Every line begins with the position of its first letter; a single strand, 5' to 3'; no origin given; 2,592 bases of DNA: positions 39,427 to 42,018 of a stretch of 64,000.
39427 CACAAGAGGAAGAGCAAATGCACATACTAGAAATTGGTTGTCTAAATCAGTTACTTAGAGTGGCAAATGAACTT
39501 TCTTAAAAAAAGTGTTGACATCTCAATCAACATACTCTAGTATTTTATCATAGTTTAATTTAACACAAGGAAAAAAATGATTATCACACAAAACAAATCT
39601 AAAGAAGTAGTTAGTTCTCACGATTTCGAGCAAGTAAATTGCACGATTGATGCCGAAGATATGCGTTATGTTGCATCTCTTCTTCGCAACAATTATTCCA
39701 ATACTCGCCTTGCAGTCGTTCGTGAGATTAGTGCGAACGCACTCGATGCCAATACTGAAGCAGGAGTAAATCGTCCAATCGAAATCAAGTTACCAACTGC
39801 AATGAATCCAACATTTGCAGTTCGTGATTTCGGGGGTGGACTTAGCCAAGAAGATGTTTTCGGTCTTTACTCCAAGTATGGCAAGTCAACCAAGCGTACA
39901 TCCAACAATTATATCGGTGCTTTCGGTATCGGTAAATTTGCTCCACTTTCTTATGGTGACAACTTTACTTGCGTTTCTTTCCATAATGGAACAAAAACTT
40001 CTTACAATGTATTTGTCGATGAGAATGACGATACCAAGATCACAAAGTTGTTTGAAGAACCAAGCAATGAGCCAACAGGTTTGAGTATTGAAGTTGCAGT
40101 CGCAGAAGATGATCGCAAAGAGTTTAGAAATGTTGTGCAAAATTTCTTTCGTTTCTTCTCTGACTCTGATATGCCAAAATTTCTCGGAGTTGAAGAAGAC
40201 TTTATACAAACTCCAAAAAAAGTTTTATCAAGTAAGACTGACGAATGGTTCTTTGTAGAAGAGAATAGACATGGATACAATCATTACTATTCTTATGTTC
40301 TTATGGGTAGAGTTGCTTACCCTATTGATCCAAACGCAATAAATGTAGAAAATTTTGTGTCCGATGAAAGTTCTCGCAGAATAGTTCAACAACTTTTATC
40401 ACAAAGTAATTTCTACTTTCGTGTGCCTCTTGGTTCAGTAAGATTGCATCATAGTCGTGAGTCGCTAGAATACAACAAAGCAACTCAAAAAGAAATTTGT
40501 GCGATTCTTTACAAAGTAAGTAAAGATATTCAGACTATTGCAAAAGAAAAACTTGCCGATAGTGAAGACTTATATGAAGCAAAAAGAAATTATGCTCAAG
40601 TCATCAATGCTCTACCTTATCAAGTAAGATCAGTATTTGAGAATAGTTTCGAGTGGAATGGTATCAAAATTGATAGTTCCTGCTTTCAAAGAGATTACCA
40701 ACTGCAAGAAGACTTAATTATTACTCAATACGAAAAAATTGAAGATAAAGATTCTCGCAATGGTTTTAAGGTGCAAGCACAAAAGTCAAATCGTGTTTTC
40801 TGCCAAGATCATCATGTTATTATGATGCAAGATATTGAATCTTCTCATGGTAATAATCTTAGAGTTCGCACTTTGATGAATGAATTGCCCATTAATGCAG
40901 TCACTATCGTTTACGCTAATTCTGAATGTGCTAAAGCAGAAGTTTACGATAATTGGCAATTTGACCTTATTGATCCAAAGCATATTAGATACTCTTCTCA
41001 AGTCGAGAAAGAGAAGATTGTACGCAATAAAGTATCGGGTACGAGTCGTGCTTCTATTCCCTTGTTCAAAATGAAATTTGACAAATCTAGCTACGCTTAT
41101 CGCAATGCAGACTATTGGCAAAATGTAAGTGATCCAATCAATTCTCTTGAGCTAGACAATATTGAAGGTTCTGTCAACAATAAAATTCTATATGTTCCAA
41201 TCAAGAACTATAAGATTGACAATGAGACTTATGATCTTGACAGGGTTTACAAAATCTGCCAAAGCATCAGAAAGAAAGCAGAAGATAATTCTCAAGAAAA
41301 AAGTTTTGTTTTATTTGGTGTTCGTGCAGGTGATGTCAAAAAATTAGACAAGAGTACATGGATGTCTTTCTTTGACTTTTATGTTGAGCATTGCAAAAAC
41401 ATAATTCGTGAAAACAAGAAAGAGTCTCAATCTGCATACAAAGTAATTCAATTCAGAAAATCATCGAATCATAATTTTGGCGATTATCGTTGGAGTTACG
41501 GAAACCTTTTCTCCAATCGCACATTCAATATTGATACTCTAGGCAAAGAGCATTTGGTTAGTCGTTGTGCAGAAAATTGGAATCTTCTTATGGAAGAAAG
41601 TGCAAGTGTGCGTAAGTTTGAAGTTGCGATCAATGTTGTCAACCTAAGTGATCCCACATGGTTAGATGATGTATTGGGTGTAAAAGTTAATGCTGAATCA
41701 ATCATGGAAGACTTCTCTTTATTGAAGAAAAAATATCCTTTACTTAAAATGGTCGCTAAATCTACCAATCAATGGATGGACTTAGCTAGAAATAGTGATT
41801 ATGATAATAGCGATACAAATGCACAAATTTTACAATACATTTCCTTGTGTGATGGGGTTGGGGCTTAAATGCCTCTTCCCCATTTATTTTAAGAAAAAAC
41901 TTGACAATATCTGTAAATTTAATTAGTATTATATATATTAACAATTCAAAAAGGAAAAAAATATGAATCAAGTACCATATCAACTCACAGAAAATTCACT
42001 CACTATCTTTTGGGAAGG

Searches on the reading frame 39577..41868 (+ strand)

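Call 8: search_protein_families(library=pfam, proteins=[window:39577-41868:+], max_evalue=0.01)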
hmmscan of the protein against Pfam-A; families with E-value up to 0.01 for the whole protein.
window:39577-41868:+ (763 aa): 1 family
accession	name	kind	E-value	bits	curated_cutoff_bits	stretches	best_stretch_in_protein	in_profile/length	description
PF13589.12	HATPase_c_3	-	4.6e-11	43.3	25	1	47-155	6-116/137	Histidine kinase-, DNA gyrase B-, and HSP90-like ATPase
